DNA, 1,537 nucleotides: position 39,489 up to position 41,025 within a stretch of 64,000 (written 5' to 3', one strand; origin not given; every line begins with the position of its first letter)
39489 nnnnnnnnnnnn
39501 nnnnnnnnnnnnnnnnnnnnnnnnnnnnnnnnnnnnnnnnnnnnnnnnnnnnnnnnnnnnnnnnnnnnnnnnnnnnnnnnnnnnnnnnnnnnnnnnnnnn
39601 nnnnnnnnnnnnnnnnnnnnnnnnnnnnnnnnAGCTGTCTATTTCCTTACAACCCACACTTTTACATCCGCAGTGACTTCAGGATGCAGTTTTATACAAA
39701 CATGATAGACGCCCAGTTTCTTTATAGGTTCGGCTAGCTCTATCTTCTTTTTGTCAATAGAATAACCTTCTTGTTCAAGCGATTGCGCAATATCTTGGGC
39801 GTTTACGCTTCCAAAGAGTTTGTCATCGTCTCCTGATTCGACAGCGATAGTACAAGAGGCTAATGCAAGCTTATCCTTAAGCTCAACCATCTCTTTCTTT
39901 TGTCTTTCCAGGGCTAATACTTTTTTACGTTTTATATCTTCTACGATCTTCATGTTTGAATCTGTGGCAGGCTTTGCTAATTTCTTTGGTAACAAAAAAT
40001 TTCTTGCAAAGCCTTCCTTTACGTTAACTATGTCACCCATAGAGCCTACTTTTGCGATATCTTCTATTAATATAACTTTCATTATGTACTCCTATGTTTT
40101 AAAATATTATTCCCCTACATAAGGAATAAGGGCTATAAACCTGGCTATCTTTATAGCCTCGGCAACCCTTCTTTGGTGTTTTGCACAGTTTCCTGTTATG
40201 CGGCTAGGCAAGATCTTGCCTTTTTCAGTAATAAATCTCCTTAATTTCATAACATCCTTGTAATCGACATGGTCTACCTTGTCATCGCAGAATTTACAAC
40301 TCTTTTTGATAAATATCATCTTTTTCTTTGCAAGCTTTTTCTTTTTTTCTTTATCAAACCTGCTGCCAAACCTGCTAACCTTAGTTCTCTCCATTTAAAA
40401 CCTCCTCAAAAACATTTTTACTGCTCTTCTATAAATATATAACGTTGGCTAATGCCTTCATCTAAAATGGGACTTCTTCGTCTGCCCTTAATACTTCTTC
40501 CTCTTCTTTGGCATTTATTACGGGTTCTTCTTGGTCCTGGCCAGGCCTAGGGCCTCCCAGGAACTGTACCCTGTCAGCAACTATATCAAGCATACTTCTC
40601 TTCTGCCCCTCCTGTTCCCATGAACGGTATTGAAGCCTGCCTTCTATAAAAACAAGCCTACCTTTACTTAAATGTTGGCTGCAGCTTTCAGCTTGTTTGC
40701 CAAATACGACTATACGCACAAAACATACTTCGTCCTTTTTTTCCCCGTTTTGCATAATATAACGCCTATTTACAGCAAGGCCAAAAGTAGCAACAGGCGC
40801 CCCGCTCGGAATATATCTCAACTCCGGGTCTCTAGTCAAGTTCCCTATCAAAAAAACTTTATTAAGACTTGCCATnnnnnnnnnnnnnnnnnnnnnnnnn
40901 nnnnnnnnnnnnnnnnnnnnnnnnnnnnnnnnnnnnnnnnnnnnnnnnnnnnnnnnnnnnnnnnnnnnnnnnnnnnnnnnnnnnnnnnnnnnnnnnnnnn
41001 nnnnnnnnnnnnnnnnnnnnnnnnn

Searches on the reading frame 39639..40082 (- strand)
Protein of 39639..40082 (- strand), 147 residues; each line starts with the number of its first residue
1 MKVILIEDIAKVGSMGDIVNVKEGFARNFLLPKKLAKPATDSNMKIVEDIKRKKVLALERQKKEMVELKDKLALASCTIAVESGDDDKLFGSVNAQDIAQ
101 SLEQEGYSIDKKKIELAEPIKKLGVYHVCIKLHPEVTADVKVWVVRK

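Call 10: search_protein_families(library=ncbifam, proteins=[window:39639-40082:-], max_evalue=0.00001)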
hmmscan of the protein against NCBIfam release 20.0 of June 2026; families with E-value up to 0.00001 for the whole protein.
window:39639-40082:- (147 aa): 2 families
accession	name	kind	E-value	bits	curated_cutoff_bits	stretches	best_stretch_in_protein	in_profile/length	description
TIGR00158.1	L9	equivalog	1.1e-43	149.2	58.6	1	1-146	1-147/148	50S ribosomal protein L9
NF011110.0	PRK14538.1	equivalog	2.6e-19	68.8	707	1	1-145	689-833/838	putative bifunctional signaling protein/50S ribosomal protein L9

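Call 18: find_encoding_contigs(protein=window:39639-40082:-, flank=10000, max_places=10)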
Protein window:39639-40082:- (147 aa): no gene with exactly this product is on record in the collection.

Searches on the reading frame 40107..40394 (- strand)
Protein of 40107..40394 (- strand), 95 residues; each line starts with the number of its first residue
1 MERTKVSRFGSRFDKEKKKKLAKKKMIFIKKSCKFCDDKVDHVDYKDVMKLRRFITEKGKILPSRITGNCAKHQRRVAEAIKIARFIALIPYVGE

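Call 10: search_protein_families(library=ncbifam, proteins=[window:40107-40394:-], max_evalue=0.00001)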
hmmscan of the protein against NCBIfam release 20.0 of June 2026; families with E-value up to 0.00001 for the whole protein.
window:40107-40394:- (95 aa): 1 family
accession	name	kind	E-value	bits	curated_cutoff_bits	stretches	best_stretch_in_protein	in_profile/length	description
TIGR00165.1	S18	equivalog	3e-32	110.6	38.75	1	29-93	4-68/70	30S ribosomal protein S18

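Call 17: find_encoding_contigs(protein=window:40107-40394:-, flank=10000, max_places=10)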
Protein window:40107-40394:- (95 aa): no gene with exactly this product is on record in the collection.

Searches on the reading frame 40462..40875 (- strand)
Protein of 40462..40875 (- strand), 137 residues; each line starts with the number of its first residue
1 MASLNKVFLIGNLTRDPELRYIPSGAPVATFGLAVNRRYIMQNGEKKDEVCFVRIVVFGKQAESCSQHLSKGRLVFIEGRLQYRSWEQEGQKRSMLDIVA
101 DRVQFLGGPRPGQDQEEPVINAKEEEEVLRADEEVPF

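Call 10: search_protein_families(library=ncbifam, proteins=[window:40462-40875:-], max_evalue=0.00001)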
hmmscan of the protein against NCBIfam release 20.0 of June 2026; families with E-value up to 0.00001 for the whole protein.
window:40462-40875:- (137 aa): 19 families
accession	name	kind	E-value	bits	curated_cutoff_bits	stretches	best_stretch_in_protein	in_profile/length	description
TIGR00621.2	ssb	subfamily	2.6e-42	145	53.95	1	2-125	2-126/165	single-stranded DNA-binding protein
NF006297.0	PRK08486.1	equivalog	5.1e-39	134.3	212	1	4-116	2-115/182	single-stranded DNA-binding protein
NF005406.0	PRK06958.1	subfamily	1.2e-31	110.6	252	1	1-115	1-117/182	single-stranded DNA-binding protein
NF005241.0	PRK06751.1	equivalog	9.4e-27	94.2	313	1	4-115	2-112/173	single-stranded DNA-binding protein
NF004357.0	PRK05733.1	subfamily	1.5e-26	93.5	241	1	3-118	4-123/172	single-stranded DNA-binding protein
NF005580.0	PRK07275.1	subfamily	2.1e-25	89.8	254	1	4-107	2-104/162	single-stranded DNA-binding protein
NF006533.0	PRK09010.1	subfamily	3.3e-25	89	260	1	4-112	6-119/177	single-stranded DNA-binding protein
NF010292.0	PRK13732.1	subfamily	4e-23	82.2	265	1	3-107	5-113/175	single-stranded DNA-binding protein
NF005579.0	PRK07274.1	equivalog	4.2e-22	78.2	169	1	4-137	2-131/131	single-stranded DNA-binding protein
NF005851.0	PRK07772.1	subfamily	1.1e-21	77.9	194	1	6-103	6-106/191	single-stranded DNA-binding protein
NF006445.0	PRK08763.1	subfamily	1.2e-20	74.3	246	1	3-113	4-115/164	single-stranded DNA-binding protein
NF005674.0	PRK07459.1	equivalog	8.6e-18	64.4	161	1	3-118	2-113/121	single-stranded DNA-binding protein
NF005242.0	PRK06752.1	equivalog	2.5e-17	63.1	189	1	4-111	2-108/112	single-stranded DNA-binding protein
NF004972.0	PRK06341.1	equivalog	2e-16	60.4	254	1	2-100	3-104/166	single-stranded DNA-binding protein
NF004948.0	PRK06293.1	equivalog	5.4e-14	52.4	156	1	7-119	4-112/161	single-stranded DNA-binding protein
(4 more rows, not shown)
